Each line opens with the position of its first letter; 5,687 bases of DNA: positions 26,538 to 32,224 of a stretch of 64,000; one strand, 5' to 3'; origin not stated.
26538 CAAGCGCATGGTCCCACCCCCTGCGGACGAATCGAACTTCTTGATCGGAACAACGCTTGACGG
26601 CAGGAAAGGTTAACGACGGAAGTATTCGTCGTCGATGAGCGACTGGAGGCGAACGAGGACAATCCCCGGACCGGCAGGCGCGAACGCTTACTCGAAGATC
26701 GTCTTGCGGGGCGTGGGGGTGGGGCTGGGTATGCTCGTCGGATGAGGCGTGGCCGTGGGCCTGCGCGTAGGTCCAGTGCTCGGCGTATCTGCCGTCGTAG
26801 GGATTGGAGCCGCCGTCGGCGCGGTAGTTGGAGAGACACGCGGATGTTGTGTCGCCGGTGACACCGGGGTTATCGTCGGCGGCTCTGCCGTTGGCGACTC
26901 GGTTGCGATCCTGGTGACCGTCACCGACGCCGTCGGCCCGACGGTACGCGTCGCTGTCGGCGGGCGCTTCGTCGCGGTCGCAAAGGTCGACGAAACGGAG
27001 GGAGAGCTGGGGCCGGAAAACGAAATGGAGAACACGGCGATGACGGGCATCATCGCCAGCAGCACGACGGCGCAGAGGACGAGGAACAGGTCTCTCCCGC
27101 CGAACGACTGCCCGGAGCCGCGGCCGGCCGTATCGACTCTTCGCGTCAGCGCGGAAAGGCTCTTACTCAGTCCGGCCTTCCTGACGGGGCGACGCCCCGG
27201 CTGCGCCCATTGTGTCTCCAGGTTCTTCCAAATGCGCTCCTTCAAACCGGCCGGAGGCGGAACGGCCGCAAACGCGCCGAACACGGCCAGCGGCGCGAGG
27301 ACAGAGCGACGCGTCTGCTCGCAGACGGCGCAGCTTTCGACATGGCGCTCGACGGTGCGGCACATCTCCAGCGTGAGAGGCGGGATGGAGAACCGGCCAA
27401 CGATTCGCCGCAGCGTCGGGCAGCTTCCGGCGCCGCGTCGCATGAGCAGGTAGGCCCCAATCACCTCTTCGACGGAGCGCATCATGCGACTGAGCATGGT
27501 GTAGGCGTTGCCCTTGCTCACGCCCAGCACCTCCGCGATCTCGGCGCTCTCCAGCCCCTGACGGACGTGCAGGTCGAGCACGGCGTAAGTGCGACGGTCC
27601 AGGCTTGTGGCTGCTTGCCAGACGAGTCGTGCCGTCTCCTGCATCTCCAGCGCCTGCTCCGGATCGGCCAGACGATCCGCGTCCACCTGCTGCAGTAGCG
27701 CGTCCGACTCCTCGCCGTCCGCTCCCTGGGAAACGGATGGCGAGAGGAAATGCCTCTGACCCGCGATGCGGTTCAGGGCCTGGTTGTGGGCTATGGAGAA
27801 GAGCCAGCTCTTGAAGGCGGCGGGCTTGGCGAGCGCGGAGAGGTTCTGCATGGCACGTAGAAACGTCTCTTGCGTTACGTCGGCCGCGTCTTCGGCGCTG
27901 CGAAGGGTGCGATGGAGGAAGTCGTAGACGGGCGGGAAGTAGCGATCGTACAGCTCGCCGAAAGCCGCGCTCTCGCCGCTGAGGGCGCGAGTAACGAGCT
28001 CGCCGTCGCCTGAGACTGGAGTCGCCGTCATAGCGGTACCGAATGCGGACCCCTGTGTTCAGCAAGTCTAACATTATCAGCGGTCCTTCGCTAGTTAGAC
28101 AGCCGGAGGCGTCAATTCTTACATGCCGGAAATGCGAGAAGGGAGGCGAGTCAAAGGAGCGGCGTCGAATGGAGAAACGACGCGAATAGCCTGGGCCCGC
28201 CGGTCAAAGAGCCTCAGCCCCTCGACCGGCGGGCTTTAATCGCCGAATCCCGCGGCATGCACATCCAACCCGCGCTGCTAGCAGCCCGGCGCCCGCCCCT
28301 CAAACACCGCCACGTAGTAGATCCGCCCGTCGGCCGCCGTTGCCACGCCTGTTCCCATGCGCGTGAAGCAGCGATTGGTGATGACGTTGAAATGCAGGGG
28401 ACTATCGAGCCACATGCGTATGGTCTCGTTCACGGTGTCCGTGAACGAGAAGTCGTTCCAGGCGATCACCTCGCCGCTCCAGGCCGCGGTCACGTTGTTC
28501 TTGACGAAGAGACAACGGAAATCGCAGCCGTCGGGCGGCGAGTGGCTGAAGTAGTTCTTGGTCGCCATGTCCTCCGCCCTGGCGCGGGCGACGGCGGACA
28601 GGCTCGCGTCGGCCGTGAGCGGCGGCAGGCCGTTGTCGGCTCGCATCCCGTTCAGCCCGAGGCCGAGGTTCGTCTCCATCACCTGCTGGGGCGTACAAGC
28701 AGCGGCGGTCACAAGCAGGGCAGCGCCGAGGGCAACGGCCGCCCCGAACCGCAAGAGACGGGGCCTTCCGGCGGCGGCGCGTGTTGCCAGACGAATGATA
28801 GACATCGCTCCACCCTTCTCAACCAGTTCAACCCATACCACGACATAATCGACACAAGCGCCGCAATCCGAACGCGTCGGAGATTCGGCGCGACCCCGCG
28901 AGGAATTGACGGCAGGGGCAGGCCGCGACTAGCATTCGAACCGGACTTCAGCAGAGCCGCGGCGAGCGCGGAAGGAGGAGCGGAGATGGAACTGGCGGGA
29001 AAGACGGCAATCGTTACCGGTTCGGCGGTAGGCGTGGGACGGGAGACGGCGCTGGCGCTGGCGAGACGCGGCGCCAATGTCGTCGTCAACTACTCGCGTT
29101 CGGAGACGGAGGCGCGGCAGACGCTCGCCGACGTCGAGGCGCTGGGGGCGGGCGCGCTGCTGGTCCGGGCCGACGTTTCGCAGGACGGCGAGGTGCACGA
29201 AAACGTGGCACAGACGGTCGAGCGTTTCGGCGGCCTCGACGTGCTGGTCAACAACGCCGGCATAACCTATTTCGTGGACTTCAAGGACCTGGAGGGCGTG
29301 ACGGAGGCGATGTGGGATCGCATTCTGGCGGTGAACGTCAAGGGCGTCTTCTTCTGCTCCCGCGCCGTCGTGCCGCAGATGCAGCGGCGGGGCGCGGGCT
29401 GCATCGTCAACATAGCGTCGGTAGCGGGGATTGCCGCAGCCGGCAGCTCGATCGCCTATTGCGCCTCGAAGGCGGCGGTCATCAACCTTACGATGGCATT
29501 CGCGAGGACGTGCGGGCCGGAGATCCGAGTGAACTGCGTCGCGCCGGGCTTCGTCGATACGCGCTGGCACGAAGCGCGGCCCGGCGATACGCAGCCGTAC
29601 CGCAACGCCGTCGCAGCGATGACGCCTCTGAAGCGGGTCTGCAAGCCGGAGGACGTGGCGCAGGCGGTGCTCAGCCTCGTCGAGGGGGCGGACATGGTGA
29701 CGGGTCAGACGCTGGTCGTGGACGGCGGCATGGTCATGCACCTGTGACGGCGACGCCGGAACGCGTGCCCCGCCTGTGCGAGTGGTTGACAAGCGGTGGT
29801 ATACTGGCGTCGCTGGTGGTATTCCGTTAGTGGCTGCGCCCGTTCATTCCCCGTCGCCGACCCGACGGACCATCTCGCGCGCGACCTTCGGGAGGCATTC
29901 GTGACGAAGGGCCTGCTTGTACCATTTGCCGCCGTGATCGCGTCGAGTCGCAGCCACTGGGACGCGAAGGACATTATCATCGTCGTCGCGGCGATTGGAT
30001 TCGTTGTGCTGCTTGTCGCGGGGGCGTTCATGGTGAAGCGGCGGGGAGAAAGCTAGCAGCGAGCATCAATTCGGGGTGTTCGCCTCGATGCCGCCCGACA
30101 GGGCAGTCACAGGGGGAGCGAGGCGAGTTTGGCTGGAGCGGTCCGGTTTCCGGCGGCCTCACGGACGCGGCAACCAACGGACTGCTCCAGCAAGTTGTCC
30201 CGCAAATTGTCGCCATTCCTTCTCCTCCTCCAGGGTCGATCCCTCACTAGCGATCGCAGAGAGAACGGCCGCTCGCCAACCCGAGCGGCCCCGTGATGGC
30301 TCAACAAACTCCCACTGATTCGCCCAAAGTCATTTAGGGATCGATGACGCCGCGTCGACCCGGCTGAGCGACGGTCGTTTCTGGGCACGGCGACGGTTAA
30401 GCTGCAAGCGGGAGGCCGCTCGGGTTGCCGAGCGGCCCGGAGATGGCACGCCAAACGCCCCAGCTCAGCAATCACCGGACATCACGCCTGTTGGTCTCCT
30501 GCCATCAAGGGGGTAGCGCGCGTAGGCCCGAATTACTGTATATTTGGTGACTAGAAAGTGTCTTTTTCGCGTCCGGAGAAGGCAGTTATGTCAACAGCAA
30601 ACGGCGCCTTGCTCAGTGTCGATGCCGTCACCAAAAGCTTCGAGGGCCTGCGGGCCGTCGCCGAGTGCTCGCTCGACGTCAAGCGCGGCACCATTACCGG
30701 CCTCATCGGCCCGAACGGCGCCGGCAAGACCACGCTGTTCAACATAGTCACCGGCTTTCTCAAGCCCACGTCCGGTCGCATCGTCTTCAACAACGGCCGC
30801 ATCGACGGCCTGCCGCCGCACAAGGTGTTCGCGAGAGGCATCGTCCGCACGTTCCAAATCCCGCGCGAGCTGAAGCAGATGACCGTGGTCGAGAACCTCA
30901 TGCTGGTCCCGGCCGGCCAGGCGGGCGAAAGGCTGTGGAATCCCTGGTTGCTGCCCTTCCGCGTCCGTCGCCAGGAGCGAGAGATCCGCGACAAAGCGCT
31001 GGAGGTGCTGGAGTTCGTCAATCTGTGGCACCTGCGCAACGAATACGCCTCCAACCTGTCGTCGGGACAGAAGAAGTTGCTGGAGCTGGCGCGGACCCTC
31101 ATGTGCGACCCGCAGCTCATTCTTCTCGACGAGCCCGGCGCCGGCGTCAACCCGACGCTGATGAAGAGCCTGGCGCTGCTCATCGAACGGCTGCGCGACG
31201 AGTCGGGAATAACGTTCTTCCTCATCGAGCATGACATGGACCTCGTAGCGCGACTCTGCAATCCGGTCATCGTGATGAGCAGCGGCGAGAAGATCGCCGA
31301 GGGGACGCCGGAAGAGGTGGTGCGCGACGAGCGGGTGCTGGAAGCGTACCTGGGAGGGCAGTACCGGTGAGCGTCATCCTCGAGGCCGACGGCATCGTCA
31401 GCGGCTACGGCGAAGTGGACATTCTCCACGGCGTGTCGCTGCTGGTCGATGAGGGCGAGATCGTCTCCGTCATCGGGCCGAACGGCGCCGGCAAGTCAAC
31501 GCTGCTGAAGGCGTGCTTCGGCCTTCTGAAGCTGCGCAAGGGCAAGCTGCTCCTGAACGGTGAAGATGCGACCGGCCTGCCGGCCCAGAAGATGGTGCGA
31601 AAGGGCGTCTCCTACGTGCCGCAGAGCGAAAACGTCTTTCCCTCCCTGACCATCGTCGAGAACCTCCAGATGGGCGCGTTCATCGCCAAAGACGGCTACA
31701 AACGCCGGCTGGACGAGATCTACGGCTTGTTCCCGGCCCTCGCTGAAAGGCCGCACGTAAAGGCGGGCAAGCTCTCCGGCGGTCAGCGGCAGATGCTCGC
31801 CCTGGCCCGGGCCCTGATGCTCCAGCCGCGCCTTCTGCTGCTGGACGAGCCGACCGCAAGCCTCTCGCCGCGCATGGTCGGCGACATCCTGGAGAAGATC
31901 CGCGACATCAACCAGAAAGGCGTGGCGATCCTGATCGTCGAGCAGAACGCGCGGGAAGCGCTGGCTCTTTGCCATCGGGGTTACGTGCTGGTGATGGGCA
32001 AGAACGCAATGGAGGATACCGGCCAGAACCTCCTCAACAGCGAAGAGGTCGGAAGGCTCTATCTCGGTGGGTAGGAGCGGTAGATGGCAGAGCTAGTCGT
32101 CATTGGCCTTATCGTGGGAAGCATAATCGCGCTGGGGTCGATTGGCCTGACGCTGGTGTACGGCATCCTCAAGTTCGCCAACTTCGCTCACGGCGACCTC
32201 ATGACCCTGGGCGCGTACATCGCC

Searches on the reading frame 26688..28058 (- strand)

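Call 59: search_protein_families(library=pfam, proteins=[window:26688-28058:-], max_evalue=0.0001)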
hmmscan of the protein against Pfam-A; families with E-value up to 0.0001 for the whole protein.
window:26688-28058:- (456 aa): 2 families
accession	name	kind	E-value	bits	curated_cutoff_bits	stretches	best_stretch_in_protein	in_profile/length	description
PF04542.20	Sigma70_r2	-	3e-15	56.2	24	1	36-102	1-69/71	Sigma-70 region 2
PF08281.18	Sigma70_r4_2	-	9.8e-07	28.8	25.7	1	146-193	4-51/54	Sigma-70, region 4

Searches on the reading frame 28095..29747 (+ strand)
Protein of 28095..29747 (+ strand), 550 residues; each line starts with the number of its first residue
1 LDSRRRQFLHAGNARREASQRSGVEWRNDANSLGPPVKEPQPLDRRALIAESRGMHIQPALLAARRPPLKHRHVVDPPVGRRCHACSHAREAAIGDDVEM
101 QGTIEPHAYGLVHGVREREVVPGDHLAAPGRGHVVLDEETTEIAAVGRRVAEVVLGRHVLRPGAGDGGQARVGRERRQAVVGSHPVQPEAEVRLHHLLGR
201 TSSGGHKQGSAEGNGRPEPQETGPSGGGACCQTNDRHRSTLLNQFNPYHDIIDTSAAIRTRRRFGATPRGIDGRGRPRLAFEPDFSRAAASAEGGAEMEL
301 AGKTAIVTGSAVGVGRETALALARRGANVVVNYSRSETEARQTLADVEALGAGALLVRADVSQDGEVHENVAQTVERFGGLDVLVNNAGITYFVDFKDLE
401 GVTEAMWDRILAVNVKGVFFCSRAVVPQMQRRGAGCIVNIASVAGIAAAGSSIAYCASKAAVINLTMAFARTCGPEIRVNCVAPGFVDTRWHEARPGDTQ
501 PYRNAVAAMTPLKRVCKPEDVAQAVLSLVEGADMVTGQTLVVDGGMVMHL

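Call 59: search_protein_families(library=pfam, proteins=[window:28095-29747:+], max_evalue=0.0001)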
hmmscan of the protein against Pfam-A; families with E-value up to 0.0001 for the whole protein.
window:28095-29747:+ (550 aa): 3 families
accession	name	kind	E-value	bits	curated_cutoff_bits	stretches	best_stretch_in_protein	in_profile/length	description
PF13561.12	adh_short_C2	-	1.6e-57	195.3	27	1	310-546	2-235/236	Enoyl-(Acyl carrier protein) reductase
PF00106.31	adh_short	-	1.5e-53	181.6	26.6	1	303-493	1-188/195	short chain dehydrogenase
PF08659.16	KR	-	5.5e-13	49.7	22.6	1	304-461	2-155/180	KR domain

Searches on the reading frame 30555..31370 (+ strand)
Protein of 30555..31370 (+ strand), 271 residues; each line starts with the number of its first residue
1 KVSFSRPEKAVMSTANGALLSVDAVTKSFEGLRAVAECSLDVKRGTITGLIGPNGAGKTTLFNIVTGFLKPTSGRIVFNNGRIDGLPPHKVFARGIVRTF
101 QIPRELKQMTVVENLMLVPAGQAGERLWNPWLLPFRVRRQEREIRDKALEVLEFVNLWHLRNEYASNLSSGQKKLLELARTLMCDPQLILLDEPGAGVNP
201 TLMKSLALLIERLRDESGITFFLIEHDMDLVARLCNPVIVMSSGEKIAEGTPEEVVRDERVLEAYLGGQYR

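Call 59: search_protein_families(library=pfam, proteins=[window:30555-31370:+], max_evalue=0.0001)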
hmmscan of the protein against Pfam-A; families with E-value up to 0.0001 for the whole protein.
window:30555-31370:+ (271 aa): 4 families
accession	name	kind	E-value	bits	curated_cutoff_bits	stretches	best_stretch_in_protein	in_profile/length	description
PF00005.33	ABC_tran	-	3.4e-31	109.1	25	1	37-194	3-135/137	ABC transporter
PF13304.12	AAA_21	-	5e-13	50.2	27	1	152-223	222-295/304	AAA domain, putative AbiEii toxin, Type IV TA system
PF12399.14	BCA_ABC_TP_C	-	1.5e-12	47.3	25.5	1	245-269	1-25/27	Branched-chain amino acid ATP-binding cassette transporter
PF02463.25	SMC_N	-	9.1e-05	22.4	40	0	46-63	25-42/220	RecF/RecN/SMC N terminal domain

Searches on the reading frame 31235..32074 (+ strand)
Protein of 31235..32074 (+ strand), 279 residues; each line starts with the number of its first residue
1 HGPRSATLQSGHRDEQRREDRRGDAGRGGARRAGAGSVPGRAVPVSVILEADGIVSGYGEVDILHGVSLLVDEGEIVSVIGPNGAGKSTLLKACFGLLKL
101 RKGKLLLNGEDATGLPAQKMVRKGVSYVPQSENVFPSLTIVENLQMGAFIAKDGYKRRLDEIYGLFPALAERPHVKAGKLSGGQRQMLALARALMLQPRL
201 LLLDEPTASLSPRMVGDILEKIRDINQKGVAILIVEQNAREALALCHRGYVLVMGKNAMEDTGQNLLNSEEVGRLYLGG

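Call 59: search_protein_families(library=pfam, proteins=[window:31235-32074:+], max_evalue=0.0001)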
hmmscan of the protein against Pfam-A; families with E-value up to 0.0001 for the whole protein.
window:31235-32074:+ (279 aa): 4 families
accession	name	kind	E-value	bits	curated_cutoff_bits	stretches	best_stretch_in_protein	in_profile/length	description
PF00005.33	ABC_tran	-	9.6e-35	120.6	25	1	64-208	1-137/137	ABC transporter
PF13304.12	AAA_21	-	1.7e-10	41.9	27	0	175-233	233-294/304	AAA domain, putative AbiEii toxin, Type IV TA system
PF02463.25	SMC_N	-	2.3e-06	27.7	40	1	75-230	25-191/220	RecF/RecN/SMC N terminal domain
PF13555.12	AAA_29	-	9.4e-05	22.5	27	0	66-98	14-46/61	P-loop containing region of AAA domain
